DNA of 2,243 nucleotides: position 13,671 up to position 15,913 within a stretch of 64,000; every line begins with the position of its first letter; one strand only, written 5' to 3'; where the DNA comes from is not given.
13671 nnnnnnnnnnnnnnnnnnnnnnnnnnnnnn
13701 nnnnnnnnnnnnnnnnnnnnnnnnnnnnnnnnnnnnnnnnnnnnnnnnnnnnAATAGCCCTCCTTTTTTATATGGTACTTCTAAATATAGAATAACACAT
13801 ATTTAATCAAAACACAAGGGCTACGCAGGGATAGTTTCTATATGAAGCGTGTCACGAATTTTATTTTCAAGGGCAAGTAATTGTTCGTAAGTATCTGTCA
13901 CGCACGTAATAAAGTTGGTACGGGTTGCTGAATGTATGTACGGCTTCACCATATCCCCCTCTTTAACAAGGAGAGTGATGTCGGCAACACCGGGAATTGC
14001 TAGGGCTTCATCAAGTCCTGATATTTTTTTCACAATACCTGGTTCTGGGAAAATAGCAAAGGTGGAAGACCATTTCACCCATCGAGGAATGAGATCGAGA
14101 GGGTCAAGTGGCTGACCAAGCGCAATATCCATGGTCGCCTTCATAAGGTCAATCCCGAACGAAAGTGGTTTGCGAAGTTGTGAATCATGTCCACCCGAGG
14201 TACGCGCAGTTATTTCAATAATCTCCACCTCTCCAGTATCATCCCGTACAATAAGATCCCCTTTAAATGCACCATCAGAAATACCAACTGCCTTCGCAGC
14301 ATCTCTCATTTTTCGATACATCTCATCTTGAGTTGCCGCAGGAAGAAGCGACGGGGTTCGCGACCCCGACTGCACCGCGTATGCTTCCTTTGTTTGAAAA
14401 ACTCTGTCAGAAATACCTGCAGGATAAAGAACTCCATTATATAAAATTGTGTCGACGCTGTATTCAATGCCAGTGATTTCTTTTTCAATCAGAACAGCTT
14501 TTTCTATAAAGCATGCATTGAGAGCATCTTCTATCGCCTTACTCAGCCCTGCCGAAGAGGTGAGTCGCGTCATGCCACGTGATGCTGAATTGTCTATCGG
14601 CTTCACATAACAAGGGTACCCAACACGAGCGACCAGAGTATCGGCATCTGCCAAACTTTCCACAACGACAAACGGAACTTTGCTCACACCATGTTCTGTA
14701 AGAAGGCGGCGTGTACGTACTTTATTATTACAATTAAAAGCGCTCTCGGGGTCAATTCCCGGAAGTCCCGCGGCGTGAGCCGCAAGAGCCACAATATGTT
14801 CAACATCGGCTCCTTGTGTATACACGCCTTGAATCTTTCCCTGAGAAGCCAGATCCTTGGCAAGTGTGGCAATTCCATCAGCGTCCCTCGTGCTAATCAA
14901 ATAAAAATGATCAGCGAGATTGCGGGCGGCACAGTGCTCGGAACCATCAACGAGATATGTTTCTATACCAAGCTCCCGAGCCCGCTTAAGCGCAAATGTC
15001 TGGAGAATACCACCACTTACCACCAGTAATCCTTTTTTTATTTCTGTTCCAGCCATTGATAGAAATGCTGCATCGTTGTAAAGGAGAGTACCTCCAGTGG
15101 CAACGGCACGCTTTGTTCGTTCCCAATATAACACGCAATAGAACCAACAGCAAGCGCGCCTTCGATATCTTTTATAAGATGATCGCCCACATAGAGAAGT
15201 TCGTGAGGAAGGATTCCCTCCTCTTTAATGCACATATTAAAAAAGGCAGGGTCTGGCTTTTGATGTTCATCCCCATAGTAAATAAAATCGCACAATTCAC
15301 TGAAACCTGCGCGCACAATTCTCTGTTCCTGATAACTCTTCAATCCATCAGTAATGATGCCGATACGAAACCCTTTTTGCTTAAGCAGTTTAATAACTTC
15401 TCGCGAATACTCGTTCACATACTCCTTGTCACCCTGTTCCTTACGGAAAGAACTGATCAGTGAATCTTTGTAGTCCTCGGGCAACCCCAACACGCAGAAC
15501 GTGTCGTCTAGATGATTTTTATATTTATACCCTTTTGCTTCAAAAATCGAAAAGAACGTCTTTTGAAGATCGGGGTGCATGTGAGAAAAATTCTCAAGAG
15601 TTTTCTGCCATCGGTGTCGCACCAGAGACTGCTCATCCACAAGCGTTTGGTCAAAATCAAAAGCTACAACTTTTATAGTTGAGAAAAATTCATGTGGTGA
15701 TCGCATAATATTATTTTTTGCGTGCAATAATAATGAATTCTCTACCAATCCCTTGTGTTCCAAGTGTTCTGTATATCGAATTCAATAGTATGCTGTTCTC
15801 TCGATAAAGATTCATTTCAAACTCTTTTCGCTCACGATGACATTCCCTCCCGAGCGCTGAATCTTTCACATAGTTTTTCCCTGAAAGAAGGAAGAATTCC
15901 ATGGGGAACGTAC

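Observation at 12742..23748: Pseudaminic-acid-like nonulosonic acid pathway extended by an unusual tailoring set (GAPDH-family dehydrogenase, ATP-grasp ligase, HAD phosphatase, methyltransferase, class III aminotransferase, Gfo/Idh/MocA oxidoreductase)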

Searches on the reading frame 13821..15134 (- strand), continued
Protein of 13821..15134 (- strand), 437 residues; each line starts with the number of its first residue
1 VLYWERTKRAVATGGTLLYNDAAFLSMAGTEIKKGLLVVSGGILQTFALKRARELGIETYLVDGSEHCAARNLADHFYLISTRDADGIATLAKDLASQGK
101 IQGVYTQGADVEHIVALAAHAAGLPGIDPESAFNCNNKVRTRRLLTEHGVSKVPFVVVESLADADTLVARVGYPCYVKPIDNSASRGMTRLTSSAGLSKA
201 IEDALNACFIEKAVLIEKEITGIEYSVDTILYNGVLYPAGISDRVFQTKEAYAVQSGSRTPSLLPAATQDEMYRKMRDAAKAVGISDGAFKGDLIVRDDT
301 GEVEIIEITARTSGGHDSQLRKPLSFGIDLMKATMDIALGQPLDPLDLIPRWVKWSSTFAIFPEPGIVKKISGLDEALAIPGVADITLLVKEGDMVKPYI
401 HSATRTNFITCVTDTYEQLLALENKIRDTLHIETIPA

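Call 60: find_encoding_contigs(protein=P0291, flank=8000, max_places=1)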
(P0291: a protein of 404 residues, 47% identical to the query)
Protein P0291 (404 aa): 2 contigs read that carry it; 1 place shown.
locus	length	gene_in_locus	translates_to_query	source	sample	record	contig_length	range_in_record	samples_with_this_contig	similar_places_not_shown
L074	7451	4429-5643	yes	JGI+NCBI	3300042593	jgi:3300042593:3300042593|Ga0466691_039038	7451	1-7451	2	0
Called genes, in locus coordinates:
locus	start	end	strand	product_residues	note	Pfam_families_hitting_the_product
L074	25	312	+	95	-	-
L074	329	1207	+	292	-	PF00248:Aldo_ket_red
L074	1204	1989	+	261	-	PF00106:adh_short, PF01370:Epimerase, PF08659:KR (weak), PF16363:GDP_Man_Dehyd (weak), PF13561:adh_short_C2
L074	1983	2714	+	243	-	PF02348:CTP_transf_3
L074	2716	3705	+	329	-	-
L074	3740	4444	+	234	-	PF00702:Hydrolase, PF13419:HAD_2, PF13242:Hydrolase_like (weak)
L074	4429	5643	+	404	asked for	PF01071:GARS_A, PF02222:ATP-grasp (weak), PF02655:ATP-grasp_3, PF02786:CPSase_L_D2, PF08443:RimK (weak), PF07478:Dala_Dala_lig_C, PF13535:ATP-grasp_4, PF18603:LAL_C2, +2 more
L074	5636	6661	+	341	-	PF04166:PdxA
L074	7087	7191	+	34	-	-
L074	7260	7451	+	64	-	PF04326:SLFN_AlbA_2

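Call 63: find_related_loci(query=A2, collection=metagenome_contigs, flank=7000)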
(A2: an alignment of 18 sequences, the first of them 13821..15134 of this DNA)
Query A2 (437 aa) in metagenome_contigs; peptide patterns used: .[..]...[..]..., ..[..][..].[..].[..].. (x = any residue, [..] = any of these).
265 stretches matched a pattern; 134 encode a relative of the query (tblastn E <= 1e-3); the best 80 are kept; 80 distinct loci.
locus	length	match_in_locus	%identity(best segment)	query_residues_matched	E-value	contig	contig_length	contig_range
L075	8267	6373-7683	82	1-437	0e+0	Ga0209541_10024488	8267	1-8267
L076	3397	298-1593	74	3-434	0e+0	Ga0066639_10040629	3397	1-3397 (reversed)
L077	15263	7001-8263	71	15-436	0e+0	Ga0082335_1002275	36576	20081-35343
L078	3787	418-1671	71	18-436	0e+0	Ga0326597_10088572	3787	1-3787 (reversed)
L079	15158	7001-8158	59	48-434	5e-154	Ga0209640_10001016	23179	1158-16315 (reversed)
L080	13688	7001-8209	56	31-434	1e-152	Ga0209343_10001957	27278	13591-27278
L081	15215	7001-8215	56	29-434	2e-151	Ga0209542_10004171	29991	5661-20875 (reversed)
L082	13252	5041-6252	56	32-436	6e-147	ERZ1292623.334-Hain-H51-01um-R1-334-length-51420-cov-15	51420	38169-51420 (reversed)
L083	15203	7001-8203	53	32-433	1e-145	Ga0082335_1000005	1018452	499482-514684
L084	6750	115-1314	54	34-434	2e-145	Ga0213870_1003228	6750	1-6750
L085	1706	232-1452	52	27-435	7e-155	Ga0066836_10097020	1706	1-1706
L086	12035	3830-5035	54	32-434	3e-142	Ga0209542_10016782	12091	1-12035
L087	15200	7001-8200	53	33-434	3e-141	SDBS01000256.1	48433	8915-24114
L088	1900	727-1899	53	31-422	2e-149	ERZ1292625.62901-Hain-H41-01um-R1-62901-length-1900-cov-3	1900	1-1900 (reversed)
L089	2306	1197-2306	56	32-402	4e-146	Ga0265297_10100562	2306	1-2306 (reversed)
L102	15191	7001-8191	50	32-430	3e-128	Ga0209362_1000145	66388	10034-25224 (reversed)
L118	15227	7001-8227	49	25-434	2e-118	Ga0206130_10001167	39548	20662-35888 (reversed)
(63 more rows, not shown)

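Call 66: search_protein_families(library=pfam, proteins=[L118:2827-3693:+, L118:10385-11395:+, L118:11428-12300:+, L118:12304-12882:+, L118:12879-13784:+, L118:25-612:+, L073:4904-5446:+, L073:10248-12122:+, L102:9385-10326:-, L102:3-872:+], max_evalue=0.001)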
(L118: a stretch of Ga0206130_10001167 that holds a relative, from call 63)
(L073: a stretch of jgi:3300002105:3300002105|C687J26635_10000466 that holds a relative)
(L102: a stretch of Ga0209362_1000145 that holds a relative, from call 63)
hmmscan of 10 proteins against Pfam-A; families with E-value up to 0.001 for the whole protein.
L118:2827-3693:+ (288 aa): 1 family
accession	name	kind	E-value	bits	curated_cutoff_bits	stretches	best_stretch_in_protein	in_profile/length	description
PF00248.27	Aldo_ket_red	-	5e-33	114.9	24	1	2-272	1-286/291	Aldo/keto reductase family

L118:10385-11395:+ (336 aa): 7 families
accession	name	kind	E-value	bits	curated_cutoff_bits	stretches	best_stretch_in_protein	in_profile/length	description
PF16363.11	GDP_Man_Dehyd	-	8.9e-80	269.1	27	1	6-328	1-332/332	GDP-mannose 4,6 dehydratase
PF01370.27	Epimerase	-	5.2e-63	213.1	20.9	1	6-253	2-240/240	NAD dependent epimerase/dehydratase family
PF01073.25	3Beta_HSD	-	1e-15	58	22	1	6-238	1-226/280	3-beta hydroxysteroid dehydrogenase/isomerase family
PF07993.18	NAD_binding_4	-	3.5e-14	53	20.1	1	7-190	1-206/258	Male sterility protein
PF04321.23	RmlD_sub_bind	-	7e-13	48.7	27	1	5-273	3-233/287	RmlD substrate binding domain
PF02719.21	Polysacc_synt_2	-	1.4e-12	47.9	20.2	1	6-115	2-117/293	Polysaccharide biosynthesis protein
PF00106.31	adh_short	-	5e-06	26.6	26.6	0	6-71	4-68/195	short chain dehydrogenase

L118:11428-12300:+ (290 aa): 2 families
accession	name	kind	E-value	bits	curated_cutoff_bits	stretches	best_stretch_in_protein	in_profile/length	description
PF00483.29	NTP_transferase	-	3e-73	246.8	21.2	1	4-240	1-243/245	Nucleotidyl transferase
PF12804.13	NTP_transf_3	-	1e-06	29.5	27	1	5-99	1-83/160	MobA-like NTP transferase domain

L118:12304-12882:+ (192 aa): 1 family
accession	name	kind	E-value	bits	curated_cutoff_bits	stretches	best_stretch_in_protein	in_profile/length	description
PF00908.23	dTDP_sugar_isom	-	5e-72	241.5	27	1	6-173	2-167/168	dTDP-4-dehydrorhamnose 3,5-epimerase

L118:12879-13784:+ (301 aa): 5 families
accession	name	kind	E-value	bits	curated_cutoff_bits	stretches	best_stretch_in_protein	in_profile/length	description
PF04321.23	RmlD_sub_bind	-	2.4e-77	260.3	27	1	1-282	1-276/287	RmlD substrate binding domain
PF01370.27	Epimerase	-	1.1e-17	64.7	20.9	1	3-165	1-186/240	NAD dependent epimerase/dehydratase family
PF16363.11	GDP_Man_Dehyd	-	8.7e-11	42.3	27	1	35-149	58-176/332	GDP-mannose 4,6 dehydratase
PF02719.21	Polysacc_synt_2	-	1.8e-05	24.5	20.2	1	41-142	66-154/293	Polysaccharide biosynthesis protein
PF07993.18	NAD_binding_4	-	0.00043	19.9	20.1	1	24-154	61-209/258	Male sterility protein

L118:25-612:+ (195 aa): 2 families
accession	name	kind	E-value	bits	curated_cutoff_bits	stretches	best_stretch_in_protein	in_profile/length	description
PF01370.27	Epimerase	-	1.9e-18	67.2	20.9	1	10-105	130-230/240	NAD dependent epimerase/dehydratase family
PF16363.11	GDP_Man_Dehyd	-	2.3e-14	54.1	27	1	8-186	141-331/332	GDP-mannose 4,6 dehydratase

L073:4904-5446:+ (180 aa): 1 family
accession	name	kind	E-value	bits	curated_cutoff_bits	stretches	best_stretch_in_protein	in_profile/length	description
PF02698.23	DUF218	-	8e-05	23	27.6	1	32-139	2-103/133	DUF218 domain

L073:10248-12122:+ (624 aa): 0 families

L102:9385-10326:- (313 aa): 4 families
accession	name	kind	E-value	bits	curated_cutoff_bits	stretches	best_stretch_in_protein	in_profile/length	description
PF00465.25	Fe-ADH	-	7.6e-28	97.6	31.3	1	7-142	1-167/168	Iron-containing alcohol dehydrogenase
PF25137.1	ADH_Fe_C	-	9.5e-13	48.7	27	1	157-276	4-129/194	Fe-containing alcohol dehydrogenase family, C-terminal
PF13685.12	Fe-ADH_2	-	7.7e-10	39.4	28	1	42-131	44-131/149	Iron-containing alcohol dehydrogenase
PF24621.2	DHQS_C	-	0.00043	20.7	27.6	1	218-287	68-143/144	3-dehydroquinate synthase C-terminal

L102:3-872:+ (289 aa): 0 families

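Call 68: search_solved_structures(query=L072:9214-10242:+, max_evalue=0.00001)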
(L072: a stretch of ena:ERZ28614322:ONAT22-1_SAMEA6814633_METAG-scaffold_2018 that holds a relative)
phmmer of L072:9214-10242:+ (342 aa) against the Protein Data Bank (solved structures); distinct sequences matched with E-value up to 0.00001: 15.
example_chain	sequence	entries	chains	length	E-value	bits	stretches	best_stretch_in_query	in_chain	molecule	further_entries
2hi1_A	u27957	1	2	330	5.7e-80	272.5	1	4-332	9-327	4-hydroxythreonine-4-phosphate dehydrogenase 2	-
6e85_A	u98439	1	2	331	3.3e-79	270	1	4-332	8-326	D-threonate 4-phosphate dehydrogenase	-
4jqp_A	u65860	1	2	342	2.5e-69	237.5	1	4-334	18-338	4-hydroxythreonine-4-phosphate dehydrogenase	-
6xmy_A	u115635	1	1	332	2.5e-50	175.1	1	5-332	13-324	4-hydroxythreonine-4-phosphate dehydrogenase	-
1ps7_A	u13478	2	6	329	1.8e-48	169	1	3-337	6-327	4-hydroxythreonine-4-phosphate dehydrogenase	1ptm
1ps6_A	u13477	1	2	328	1.8e-48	169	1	3-337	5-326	4-hydroxythreonine-4-phosphate dehydrogenase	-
1r8k_A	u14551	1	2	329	1.5e-47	166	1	3-337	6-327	4-hydroxythreonine-4-phosphate dehydrogenase 1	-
1yxo_A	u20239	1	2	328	2.7e-47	165.1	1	4-332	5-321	4-hydroxythreonine-4-phosphate dehydrogenase 1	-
3lxy_A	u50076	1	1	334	1.9e-45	159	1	4-338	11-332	4-hydroxythreonine-4-phosphate dehydrogenase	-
8zj7_B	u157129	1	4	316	2.5e-38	135.6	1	3-329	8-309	4-hydroxythreonine-4-phosphate dehydrogenase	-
8zj3_A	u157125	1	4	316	2.5e-38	135.6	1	3-329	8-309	4-hydroxythreonine-4-phosphate dehydrogenase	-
8zhy_A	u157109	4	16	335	3.2e-38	135.3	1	3-329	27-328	4-hydroxythreonine-4-phosphate dehydrogenase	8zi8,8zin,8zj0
8zj5_A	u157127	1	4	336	3.3e-38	135.2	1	3-329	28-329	4-hydroxythreonine-4-phosphate dehydrogenase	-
4aty_A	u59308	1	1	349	1.1e-31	113.8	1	4-330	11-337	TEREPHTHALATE 1,2-CIS-DIHYDRODIOL DEHYDROGENASE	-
3tsn_A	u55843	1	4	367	1.1e-25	94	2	1-230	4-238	4-hydroxythreonine-4-phosphate dehydrogenase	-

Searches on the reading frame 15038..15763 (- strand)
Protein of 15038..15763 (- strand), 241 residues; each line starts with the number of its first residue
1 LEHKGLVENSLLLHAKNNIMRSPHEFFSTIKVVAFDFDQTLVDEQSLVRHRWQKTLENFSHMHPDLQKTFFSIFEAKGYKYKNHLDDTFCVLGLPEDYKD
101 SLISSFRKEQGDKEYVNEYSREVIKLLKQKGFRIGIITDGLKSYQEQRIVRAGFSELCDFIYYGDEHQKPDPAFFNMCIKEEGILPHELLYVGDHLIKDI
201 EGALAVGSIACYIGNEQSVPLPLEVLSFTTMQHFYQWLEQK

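Call 3: search_protein_families(library=pfam, proteins=[window:15038-15763:-])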
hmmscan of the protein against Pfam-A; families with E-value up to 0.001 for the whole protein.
window:15038-15763:- (241 aa): 4 families
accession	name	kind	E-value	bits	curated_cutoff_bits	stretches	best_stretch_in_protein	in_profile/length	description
PF13419.12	HAD_2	-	3.9e-23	82.9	23.8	1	34-207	2-172/178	Haloacid dehalogenase-like hydrolase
PF00702.32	Hydrolase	-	4.3e-19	70.1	26.4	1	30-207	1-191/191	haloacid dehalogenase-like hydrolase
PF13242.12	Hydrolase_like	-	2.6e-05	24.5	22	1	168-208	3-43/75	HAD-hyrolase-like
PF12710.13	HAD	-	0.00011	23.1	27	1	33-159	1-130/189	haloacid dehalogenase-like hydrolase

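Call 4: search_protein_families(library=ncbifam, proteins=[window:15038-15763:-])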
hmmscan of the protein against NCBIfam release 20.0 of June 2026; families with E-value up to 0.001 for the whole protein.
window:15038-15763:- (241 aa): 26 families (the best 25 are shown)
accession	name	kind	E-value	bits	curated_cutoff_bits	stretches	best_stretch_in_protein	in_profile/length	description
TIGR02253.1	CTE7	subfamily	1.2e-28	100.4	169.75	1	30-216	2-197/221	TIGR02253 family HAD-type hydrolase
TIGR02254.1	YjjG_YfnB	equivalog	4.5e-15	55.7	159.9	1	91-218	74-201/223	YjjG family noncanonical pyrimidine nucleotidase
NF009804.0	PRK13288.1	equivalog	3.8e-13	49.4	218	1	29-203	2-171/215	pyrophosphatase PpaX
TIGR01549.1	HAD-SF-IA-v1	subfamily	1.2e-12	48.5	23.3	1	118-207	62-149/149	HAD-IA family hydrolase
TIGR02252.1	DREG-2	subfamily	1.6e-11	44.4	155.2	1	97-210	89-201/203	HAD hydrolase, REG-2-like, family IA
NF009695.0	PRK13222.1-2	equivalog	1.1e-10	41.4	225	1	115-207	94-187/226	phosphoglycolate phosphatase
NF006976.0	PRK09449.1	equivalog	3.3e-10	39.9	183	1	120-217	100-199/225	pyrimidine 5'-nucleotidase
TIGR01488.1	HAD-SF-IB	subfamily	2.2e-09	37.5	45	1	32-147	1-105/177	HAD-IB family phosphatase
NF008018.0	PRK10748.1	equivalog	2.4e-09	36.7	225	1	153-217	145-211/238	5-amino-6-(5-phospho-D-ribitylamino)uracil phosphatase YigB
TIGR01428.1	HAD_type_II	equivalog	3.5e-09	37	125.4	1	121-213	97-190/197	haloacid dehalogenase type II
TIGR01662.1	HAD-SF-IIIA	subfamily_domain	3.9e-09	36.7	44.6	1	108-208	18-133/141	HAD-IIIA family hydrolase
NF053830.1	RUBPPhHalo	equivalog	4.3e-09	36.3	330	1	120-208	108-198/234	ribulose-1,5-bisphosphate 5-phosphatase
NF052576.1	PymNtasePynAStpc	equivalog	4.6e-09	36.2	350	1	118-207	102-194/229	pyrimidine 5'-nucleotidase PynA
TIGR01449.2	PGP_bact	equivalog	2.4e-08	33.8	180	1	118-211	88-182/213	phosphoglycolate phosphatase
NF009697.0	PRK13222.1-4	equivalog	3e-08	33.3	327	1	121-208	100-188/232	phosphoglycolate phosphatase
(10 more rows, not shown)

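Call 39: search_solved_structures(query=window:15038-15763:-, max_evalue=0.001)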
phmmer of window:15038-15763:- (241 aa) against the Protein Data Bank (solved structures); distinct sequences matched with E-value up to 0.001: 26.
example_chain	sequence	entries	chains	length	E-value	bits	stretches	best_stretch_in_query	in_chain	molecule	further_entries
2hoq_A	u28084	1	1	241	5.2e-16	62.3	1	30-210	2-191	Putative HAD-hydrolase PH1655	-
4ygq_A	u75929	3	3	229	2.6e-10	43.6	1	31-215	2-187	Hydrolase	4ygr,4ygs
1x42_A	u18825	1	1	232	8.1e-09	38.7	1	118-211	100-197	hypothetical protein PH0459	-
2gfh_A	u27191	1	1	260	2.9e-08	36.9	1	129-222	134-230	haloacid dehalogenase-like hydrolase domain containing 4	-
6q7p_A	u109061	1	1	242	5.5e-08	36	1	117-210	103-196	OE1.2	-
2w4m_A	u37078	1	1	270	7.3e-08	35.6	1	129-221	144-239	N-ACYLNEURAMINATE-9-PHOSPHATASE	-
4knw_A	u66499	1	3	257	8.2e-08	35.4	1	129-221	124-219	N-acylneuraminate-9-phosphatase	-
3u26_A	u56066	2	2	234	1.1e-07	35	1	117-210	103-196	PF00702 domain protein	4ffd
6q7n_A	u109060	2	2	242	1.2e-07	34.9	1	117-210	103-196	BH32 | OE1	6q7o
6q7q_A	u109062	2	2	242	1.2e-07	34.9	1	117-210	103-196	OE1.3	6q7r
2om6_A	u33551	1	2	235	2.4e-07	33.9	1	112-224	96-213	Probable phosphoserine phosphatase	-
4knv_A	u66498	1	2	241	3.6e-07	33.3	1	129-221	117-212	N-acylneuraminate-9-phosphatase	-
6z1k_A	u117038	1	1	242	6.3e-06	29.2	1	114-210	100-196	BH32.6 protein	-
3kbb_A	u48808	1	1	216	1.8e-05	27.8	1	32-207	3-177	Phosphorylated carbohydrates phosphatase TM_1254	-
8bp1_A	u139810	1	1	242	2.6e-05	27.2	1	118-210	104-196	BHMeHis1.0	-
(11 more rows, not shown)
